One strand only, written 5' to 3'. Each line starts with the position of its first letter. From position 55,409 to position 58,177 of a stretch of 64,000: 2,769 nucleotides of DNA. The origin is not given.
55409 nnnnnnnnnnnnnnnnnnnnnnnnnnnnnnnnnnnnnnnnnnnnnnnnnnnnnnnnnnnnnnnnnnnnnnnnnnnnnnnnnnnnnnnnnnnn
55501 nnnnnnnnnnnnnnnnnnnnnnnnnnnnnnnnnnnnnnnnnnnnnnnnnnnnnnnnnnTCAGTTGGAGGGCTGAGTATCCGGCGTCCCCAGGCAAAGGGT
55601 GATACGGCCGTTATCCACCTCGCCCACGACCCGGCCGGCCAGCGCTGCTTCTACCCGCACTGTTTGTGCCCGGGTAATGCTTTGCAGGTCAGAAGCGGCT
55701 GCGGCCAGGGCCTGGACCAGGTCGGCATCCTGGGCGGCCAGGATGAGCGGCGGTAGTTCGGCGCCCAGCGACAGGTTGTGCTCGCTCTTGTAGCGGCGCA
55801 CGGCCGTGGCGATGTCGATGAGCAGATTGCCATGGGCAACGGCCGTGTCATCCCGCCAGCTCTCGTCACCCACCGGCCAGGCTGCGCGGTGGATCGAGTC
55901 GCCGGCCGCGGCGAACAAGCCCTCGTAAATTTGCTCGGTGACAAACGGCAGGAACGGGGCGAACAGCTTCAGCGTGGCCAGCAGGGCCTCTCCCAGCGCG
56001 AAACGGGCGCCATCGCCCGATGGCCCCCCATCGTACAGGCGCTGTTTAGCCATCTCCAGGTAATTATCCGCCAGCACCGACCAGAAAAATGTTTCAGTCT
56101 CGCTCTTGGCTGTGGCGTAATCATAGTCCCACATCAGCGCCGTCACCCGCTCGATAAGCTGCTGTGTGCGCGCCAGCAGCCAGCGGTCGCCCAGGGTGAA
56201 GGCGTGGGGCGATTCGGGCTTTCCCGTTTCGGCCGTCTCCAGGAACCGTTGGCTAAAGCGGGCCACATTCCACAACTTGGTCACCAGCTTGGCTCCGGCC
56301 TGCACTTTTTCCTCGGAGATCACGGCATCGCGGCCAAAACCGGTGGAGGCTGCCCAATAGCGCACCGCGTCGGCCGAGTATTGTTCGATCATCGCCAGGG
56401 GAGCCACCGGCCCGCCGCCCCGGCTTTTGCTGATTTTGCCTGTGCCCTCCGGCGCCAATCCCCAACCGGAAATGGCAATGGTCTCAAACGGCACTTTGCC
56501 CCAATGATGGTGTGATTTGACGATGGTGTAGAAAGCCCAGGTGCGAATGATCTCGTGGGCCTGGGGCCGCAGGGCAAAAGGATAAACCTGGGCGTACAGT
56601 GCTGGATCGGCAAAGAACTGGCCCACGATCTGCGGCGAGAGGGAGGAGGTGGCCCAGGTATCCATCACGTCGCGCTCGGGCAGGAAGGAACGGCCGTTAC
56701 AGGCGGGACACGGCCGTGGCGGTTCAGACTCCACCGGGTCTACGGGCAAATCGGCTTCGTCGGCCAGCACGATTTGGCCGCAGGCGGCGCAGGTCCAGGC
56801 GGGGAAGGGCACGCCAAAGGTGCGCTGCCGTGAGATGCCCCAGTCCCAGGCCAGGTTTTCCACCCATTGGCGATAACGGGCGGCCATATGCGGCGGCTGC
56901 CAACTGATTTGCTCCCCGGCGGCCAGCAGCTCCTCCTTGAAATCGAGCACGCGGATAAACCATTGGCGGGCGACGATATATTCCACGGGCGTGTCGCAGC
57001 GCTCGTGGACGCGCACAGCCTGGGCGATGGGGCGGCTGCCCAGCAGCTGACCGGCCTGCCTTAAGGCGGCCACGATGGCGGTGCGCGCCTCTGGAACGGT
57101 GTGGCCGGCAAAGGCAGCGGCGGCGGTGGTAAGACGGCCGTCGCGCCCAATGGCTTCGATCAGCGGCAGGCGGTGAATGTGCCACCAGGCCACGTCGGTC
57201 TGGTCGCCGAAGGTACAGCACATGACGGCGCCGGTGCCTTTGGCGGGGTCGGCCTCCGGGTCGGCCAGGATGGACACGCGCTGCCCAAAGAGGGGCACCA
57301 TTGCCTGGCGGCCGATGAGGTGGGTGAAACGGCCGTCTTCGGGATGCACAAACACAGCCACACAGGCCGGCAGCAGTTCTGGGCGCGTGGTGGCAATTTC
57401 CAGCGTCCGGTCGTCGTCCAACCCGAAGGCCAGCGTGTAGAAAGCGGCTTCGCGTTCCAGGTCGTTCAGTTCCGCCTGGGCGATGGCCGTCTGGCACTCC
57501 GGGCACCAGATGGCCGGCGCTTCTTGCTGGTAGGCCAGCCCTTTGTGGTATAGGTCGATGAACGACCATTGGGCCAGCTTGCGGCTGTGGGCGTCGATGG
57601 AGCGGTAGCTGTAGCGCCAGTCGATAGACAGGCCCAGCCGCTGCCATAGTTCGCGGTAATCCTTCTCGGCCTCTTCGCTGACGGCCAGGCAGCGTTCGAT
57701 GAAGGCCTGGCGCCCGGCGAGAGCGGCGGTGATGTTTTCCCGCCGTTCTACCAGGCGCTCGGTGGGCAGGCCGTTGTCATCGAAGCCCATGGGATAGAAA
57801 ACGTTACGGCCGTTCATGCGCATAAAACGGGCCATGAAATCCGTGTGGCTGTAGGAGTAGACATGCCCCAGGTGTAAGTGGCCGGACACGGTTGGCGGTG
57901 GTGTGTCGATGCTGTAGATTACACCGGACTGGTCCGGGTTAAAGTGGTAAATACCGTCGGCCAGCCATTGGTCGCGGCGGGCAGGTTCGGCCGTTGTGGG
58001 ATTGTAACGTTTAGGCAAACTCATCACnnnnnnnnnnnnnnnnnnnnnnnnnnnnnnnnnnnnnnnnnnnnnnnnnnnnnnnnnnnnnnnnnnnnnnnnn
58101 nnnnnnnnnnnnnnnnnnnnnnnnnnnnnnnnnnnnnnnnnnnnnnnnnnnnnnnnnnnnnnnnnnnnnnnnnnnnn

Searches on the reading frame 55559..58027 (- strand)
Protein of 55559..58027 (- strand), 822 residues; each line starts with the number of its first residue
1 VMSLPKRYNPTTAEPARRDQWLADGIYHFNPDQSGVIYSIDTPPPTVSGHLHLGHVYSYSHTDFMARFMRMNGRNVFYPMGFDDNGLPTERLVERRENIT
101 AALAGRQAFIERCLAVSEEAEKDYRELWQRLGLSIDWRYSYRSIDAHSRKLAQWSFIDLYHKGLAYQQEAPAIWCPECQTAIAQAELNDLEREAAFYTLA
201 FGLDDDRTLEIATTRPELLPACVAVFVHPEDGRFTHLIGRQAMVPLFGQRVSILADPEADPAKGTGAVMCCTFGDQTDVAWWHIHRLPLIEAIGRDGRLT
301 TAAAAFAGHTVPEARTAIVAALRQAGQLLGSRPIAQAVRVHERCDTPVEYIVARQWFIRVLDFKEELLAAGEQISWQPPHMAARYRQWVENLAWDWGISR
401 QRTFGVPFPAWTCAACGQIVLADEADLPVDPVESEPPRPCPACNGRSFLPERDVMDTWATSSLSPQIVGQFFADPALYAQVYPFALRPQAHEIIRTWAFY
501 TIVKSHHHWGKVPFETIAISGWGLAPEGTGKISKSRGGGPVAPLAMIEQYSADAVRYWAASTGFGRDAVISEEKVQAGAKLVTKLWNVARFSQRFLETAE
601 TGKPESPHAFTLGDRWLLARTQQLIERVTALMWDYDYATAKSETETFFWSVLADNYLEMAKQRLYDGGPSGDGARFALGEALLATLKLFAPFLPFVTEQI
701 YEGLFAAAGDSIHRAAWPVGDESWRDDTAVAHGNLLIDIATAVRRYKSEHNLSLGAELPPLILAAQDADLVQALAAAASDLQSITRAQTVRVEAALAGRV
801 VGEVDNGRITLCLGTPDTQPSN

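Call 22: search_protein_families(library=pfam, max_evalue=0.001, proteins=[window:55559-58027:-])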
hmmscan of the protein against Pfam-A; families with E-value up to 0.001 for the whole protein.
window:55559-58027:- (822 aa): 3 families
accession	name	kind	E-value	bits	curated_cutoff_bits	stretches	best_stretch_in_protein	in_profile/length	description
PF00133.28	tRNA-synt_1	-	5e-70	236.8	22.7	1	19-569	4-412/414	tRNA synthetases class I (I, L, M and V)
PF08264.19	Anticodon_1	-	2.2e-31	109.1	25.1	1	614-758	1-144/148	Anticodon-binding domain of tRNA ligase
PF09334.17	tRNA-synt_1g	-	1.6e-18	67.1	20.1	1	40-184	3-132/391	tRNA synthetases class I (M)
